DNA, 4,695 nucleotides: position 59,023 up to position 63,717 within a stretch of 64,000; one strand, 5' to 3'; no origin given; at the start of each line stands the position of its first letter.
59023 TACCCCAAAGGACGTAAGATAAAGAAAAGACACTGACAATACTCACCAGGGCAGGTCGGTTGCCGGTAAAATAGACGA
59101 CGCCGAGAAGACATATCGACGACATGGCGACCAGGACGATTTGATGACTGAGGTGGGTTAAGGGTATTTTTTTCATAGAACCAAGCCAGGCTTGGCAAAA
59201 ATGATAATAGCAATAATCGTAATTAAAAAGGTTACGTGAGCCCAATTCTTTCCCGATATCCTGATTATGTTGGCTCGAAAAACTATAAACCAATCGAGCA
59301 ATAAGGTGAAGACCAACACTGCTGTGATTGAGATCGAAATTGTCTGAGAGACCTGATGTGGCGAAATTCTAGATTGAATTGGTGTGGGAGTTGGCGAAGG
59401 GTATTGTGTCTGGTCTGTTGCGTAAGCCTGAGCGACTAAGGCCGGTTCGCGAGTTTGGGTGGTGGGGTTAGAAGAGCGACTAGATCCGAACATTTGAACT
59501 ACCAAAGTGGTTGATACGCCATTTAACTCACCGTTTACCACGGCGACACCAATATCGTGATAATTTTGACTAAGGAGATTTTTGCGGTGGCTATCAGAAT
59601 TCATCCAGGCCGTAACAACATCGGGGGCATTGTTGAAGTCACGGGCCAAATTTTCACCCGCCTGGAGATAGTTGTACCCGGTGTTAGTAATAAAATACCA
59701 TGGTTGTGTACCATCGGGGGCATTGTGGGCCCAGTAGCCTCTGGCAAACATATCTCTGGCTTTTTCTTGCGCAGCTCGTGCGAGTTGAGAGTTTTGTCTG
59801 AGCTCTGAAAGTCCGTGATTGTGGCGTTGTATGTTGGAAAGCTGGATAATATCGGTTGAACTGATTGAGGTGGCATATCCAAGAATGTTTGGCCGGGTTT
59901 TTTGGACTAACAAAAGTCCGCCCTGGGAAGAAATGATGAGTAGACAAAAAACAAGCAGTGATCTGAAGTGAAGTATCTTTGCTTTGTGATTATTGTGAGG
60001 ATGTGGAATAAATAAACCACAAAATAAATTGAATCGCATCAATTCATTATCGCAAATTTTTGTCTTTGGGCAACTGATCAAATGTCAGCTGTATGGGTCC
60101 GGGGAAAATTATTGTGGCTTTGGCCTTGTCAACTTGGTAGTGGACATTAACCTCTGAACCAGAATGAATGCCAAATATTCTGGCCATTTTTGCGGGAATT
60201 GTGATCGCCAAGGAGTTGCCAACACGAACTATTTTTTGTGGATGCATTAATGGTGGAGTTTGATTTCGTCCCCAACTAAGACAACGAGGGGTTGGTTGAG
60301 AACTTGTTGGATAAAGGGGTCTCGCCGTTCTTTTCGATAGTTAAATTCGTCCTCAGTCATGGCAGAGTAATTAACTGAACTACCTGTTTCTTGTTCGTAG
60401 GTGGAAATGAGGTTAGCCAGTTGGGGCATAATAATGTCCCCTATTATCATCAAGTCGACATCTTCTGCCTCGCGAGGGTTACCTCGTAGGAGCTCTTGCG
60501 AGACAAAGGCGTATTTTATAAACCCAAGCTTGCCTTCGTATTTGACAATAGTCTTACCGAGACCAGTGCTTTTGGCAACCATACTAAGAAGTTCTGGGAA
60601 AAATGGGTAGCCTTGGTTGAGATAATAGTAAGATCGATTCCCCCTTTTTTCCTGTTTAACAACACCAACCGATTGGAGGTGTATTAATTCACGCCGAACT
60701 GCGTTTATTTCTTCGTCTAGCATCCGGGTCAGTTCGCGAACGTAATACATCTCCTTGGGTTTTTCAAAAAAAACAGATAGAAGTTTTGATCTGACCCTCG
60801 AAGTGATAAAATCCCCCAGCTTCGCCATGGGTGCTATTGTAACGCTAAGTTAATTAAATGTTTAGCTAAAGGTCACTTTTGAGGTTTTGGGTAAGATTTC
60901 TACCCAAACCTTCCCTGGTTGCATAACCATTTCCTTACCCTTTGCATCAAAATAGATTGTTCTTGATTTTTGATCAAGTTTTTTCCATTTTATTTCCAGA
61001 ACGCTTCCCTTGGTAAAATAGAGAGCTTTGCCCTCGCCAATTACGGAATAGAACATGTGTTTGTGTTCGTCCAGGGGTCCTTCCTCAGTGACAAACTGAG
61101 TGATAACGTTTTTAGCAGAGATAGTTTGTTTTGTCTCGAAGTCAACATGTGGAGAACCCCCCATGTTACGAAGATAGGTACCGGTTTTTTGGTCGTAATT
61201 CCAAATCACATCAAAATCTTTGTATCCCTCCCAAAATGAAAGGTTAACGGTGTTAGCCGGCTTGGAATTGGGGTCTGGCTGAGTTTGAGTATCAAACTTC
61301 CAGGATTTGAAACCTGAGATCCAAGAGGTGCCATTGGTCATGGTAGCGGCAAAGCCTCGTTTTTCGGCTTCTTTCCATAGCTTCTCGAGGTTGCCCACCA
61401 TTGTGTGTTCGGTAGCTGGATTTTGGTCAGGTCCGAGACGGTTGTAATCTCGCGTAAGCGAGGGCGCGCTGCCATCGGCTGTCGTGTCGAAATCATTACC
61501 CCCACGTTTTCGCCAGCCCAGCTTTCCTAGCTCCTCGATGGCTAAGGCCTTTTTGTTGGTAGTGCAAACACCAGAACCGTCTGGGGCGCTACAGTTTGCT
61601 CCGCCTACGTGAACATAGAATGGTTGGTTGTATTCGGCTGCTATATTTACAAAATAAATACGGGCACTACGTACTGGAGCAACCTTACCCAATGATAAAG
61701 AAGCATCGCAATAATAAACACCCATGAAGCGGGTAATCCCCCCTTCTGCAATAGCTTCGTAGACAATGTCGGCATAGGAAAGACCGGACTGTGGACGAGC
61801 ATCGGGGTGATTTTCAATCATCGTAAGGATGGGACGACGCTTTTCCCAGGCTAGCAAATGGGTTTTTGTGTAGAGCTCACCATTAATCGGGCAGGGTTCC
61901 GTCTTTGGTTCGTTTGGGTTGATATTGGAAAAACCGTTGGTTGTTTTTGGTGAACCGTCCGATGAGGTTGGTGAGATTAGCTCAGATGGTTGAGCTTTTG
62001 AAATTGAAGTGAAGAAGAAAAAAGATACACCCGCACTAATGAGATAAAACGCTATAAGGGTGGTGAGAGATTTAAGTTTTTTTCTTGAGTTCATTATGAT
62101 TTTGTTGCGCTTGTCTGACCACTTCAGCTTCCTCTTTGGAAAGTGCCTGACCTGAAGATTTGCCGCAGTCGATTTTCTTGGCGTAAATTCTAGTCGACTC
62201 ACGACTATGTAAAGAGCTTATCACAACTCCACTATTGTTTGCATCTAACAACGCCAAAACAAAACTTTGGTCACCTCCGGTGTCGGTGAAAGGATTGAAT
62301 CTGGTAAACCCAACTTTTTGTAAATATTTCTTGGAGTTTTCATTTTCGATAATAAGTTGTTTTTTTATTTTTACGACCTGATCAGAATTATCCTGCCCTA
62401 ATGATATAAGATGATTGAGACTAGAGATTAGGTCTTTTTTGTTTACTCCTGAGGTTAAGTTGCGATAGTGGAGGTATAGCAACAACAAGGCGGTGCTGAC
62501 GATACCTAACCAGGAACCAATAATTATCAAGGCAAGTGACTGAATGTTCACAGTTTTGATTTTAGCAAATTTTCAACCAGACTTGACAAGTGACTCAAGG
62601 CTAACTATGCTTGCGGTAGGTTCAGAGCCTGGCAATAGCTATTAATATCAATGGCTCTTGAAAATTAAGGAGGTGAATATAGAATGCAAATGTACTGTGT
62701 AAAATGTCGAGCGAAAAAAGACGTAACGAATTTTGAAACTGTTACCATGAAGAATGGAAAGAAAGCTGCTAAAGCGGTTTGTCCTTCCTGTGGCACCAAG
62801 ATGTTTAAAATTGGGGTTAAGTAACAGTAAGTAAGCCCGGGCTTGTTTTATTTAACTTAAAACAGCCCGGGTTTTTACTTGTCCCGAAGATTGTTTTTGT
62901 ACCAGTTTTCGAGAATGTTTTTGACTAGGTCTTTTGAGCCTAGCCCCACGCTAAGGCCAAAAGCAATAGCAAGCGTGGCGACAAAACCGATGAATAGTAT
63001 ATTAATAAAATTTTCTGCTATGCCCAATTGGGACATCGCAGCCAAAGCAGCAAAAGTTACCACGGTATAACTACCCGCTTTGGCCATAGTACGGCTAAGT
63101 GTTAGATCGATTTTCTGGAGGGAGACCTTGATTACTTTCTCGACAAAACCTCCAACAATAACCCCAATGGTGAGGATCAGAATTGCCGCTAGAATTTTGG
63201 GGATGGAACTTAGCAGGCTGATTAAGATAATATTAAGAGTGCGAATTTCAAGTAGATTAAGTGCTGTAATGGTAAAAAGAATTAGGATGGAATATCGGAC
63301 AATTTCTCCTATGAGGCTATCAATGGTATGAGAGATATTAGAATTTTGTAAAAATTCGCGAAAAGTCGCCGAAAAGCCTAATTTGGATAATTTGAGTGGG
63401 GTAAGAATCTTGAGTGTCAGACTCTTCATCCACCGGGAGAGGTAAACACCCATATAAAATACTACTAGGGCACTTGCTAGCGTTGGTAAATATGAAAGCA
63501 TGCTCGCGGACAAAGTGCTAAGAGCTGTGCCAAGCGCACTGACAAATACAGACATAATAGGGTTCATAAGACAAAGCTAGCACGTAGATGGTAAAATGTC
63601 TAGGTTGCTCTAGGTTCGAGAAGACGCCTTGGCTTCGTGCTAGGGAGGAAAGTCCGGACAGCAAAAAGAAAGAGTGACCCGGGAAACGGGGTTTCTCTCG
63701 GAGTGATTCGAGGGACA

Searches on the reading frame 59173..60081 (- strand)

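Call 11: search_protein_families(library=pfam, max_evalue=0.01, proteins=[window:59173-60081:-])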
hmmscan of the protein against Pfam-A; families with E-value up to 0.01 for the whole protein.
window:59173-60081:- (302 aa): 1 family
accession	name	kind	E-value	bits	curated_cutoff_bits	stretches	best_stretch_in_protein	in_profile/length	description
PF00188.32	CAP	-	6.6e-20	72.6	21.1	1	83-197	5-116/117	Cysteine-rich secretory protein family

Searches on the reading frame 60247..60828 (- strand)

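Call 11: search_protein_families(library=pfam, max_evalue=0.01, proteins=[window:60247-60828:-])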
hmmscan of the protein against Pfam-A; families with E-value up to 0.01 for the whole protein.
window:60247-60828:- (193 aa): 1 family
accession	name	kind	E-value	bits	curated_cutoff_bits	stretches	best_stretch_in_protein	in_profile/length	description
PF25212.1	HVO_A0114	-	0.0017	18.5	27.6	1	14-65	25-74/84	HVO_A0114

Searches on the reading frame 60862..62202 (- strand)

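Call 11: search_protein_families(library=pfam, max_evalue=0.01, proteins=[window:60862-62202:-])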
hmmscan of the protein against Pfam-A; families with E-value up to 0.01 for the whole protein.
window:60862-62202:- (446 aa): 2 families
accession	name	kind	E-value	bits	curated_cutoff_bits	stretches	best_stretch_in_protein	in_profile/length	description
PF11258.13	DUF3048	-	1.4e-31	110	25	1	120-284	12-147/148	Protein of unknown function (DUF3048) N-terminal domain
PF17479.7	DUF3048_C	-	4.5e-28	98.3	25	1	332-434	11-114/114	Protein of unknown function (DUF3048) C-terminal domain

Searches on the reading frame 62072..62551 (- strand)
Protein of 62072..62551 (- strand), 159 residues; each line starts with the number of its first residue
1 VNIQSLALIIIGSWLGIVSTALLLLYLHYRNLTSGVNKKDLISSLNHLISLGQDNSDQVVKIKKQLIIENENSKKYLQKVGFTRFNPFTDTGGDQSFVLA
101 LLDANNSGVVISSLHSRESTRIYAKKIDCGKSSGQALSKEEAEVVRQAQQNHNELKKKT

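Call 75: search_protein_families(library=pfam, max_evalue=0.01, proteins=[window:62072-62551:-])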
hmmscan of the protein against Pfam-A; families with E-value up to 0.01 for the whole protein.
window:62072-62551:- (159 aa): 1 family
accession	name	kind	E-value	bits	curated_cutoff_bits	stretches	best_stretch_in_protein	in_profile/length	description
PF14584.11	DUF4446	-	2.5e-33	115.7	27.4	1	7-148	9-149/150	Protein of unknown function (DUF4446)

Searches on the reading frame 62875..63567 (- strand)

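Call 11: search_protein_families(library=pfam, max_evalue=0.01, proteins=[window:62875-63567:-])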
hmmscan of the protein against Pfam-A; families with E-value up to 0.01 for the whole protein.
window:62875-63567:- (230 aa): 1 family
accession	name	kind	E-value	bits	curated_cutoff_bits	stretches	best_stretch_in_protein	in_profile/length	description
PF05552.17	MS_channel_1st_1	-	4.5e-12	46.1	22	2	112-154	4-46/50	Mechanosensitive ion channel, conserved TM helix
